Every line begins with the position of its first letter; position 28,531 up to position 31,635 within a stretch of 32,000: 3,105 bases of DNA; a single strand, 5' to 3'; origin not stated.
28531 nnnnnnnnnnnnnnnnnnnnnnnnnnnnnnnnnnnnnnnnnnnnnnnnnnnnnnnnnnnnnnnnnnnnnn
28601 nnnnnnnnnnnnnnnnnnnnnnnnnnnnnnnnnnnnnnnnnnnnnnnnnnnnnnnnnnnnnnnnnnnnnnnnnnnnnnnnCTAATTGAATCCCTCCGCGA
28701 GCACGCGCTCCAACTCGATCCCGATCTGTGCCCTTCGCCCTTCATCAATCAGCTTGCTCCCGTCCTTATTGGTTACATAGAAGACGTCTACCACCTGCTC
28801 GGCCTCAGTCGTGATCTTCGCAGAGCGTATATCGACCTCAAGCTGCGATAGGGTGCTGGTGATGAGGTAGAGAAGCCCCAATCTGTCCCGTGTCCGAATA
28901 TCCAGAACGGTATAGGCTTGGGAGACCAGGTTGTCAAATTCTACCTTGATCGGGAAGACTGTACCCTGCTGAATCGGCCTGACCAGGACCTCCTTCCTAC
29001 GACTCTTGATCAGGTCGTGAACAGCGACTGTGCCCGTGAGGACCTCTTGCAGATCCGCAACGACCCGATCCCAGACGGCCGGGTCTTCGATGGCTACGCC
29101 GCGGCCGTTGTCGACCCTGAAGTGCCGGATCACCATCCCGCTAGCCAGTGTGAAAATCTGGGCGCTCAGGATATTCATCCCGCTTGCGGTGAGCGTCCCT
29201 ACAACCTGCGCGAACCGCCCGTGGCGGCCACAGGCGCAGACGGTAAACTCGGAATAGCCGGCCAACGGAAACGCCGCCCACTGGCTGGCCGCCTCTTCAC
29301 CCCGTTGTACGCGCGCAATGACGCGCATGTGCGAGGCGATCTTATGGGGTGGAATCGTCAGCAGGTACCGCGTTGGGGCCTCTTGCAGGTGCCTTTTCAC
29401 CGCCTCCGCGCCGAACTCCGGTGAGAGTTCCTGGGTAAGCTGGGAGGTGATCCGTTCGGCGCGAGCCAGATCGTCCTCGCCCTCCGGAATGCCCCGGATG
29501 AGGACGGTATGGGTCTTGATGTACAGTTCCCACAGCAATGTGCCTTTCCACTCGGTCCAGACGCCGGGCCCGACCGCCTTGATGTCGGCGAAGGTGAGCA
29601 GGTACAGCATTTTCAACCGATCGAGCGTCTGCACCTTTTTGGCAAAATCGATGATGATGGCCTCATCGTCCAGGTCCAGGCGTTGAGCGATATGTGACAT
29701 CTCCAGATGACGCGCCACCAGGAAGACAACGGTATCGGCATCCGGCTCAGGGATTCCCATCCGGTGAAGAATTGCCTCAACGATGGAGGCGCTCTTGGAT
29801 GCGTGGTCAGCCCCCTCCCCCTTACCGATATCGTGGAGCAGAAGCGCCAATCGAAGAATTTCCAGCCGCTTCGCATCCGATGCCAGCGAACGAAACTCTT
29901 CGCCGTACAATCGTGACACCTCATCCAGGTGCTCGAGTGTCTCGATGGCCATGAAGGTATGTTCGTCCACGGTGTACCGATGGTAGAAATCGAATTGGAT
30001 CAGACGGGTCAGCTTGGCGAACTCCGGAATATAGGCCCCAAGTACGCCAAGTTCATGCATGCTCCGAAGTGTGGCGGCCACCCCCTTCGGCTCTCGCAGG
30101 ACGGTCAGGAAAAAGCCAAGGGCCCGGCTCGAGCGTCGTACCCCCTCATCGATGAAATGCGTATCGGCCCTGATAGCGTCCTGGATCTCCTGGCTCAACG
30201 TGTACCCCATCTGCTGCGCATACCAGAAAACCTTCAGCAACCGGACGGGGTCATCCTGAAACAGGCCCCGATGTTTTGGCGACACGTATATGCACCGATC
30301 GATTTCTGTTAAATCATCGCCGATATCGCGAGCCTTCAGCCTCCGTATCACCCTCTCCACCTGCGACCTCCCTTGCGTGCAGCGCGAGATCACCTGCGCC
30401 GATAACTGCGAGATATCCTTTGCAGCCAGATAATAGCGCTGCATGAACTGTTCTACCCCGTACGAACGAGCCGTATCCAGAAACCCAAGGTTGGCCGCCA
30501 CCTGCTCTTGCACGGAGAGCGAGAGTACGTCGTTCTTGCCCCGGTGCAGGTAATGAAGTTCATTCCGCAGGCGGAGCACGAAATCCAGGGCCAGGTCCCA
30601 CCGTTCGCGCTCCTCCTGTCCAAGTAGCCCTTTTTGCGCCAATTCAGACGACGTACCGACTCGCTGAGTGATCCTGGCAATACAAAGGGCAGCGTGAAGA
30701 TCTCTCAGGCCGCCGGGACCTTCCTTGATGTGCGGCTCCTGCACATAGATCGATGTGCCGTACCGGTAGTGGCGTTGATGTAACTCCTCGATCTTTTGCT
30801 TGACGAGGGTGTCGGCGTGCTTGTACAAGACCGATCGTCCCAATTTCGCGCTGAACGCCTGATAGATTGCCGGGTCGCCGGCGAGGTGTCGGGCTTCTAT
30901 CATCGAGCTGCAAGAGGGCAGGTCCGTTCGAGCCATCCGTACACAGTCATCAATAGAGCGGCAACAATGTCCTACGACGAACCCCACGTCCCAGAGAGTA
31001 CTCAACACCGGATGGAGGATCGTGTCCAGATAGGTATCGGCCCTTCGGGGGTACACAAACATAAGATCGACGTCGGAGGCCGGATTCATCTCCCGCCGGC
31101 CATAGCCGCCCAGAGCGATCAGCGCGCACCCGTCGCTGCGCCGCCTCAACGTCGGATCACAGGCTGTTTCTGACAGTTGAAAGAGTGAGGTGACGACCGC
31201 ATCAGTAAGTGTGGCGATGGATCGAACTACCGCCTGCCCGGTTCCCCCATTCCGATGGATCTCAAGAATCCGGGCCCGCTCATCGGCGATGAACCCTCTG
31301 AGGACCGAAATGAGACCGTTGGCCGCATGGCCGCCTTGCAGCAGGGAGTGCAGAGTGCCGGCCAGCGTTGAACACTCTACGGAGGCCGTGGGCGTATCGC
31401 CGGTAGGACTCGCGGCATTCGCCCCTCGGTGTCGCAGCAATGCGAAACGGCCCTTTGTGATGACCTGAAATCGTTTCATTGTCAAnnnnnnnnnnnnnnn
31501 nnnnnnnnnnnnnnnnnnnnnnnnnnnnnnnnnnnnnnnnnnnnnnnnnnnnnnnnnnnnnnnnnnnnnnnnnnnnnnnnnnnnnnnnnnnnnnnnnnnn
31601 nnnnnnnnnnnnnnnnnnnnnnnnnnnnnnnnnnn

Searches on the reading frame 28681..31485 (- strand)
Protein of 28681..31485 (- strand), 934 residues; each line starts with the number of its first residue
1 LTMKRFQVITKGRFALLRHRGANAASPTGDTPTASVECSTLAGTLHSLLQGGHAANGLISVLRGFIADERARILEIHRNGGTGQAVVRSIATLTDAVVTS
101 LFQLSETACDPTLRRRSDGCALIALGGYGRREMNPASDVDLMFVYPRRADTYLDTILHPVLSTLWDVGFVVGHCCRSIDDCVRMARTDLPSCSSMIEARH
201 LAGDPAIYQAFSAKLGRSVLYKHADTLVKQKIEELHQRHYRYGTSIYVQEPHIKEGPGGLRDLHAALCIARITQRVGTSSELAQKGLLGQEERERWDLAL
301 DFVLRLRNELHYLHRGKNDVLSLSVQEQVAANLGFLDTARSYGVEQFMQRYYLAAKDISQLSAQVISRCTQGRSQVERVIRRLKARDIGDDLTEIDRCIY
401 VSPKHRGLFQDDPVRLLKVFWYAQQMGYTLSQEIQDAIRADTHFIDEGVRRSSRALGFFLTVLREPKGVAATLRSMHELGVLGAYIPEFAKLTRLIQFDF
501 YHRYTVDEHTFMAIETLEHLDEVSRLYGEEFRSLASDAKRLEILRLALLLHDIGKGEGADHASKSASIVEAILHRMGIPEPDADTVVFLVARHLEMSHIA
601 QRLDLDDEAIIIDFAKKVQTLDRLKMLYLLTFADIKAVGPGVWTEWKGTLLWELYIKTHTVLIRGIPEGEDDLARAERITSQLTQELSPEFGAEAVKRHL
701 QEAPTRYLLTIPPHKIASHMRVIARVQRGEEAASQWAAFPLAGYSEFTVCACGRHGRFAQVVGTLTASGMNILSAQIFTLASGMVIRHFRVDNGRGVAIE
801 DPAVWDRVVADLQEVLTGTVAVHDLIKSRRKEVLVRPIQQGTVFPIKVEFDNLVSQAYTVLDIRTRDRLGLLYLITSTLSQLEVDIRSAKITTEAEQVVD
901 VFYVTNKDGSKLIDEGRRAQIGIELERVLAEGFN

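Call 9: search_protein_families(library=ncbifam, proteins=[window:28681-31485:-])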
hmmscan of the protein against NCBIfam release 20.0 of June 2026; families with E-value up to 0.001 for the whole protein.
window:28681-31485:- (934 aa): 14 families
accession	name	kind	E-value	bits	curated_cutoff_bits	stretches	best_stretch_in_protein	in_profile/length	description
NF003467.0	PRK05092.1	equivalog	3.6e-216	720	959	1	53-931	43-925/940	[protein-PII] uridylyltransferase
TIGR01693.1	UTase_glnD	equivalog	3.5e-202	674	519.4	1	72-926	3-846/850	[protein-PII] uridylyltransferase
NF002837.0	PRK03059.1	equivalog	1.3e-147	493.3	1010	1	62-929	14-855/857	[protein-PII] uridylyltransferase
NF001366.0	PRK00275.1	equivalog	7e-138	461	1299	1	58-920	24-876/895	[protein-PII] uridylyltransferase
NF003448.0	PRK05007.1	equivalog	8.1e-129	431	1255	1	117-918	78-868/884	bifunctional uridylyltransferase/uridylyl-removing protein GlnD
NF002487.0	PRK01759.1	equivalog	4.7e-121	405.6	890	1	118-918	63-851/862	bifunctional uridylyltransferase/uridylyl-removing protein GlnD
NF002895.0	PRK03381.1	equivalog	1.3e-109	367.5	631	1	88-929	34-777/782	[protein-PII] uridylyltransferase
NF003347.0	PRK04374.1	equivalog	3.6e-99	333.1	1567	1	83-919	41-857/869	[protein-PII] uridylyltransferase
NF001265.0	PRK00227.1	equivalog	1.9e-43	148.7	799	1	118-646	26-508/693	[protein-PII] uridylyltransferase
NF010707.0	PRK14109.1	equivalog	1.1e-07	30.3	625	1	44-148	647-753/1010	bifunctional [glutamine synthetase] adenylyltransferase/[glutamine synthetase]-adenylyl-L-tyrosine phosphorylase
TIGR02692.1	tRNA_CCA_actino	equivalog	1.5e-07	30.5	438.8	1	402-561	158-299/466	CCA tRNA nucleotidyltransferase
NF008292.0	PRK11072.1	equivalog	4.8e-07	28.2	487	1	31-151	60-187/946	bifunctional [glutamate--ammonia ligase]-adenylyl-L-tyrosine phosphorylase/[glutamate--ammonia-ligase] adenylyltransferase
NF010706.0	PRK14108.1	equivalog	1.3e-05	23.1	724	0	40-146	620-728/986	bifunctional [glutamine synthetase] adenylyltransferase/[glutamine synthetase]-adenylyl-L-tyrosine phosphorylase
TIGR01596.1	cas3_HD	equivalog_domain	0.00023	21.2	43.45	0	509-555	4-44/178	CRISPR-associated endonuclease Cas3''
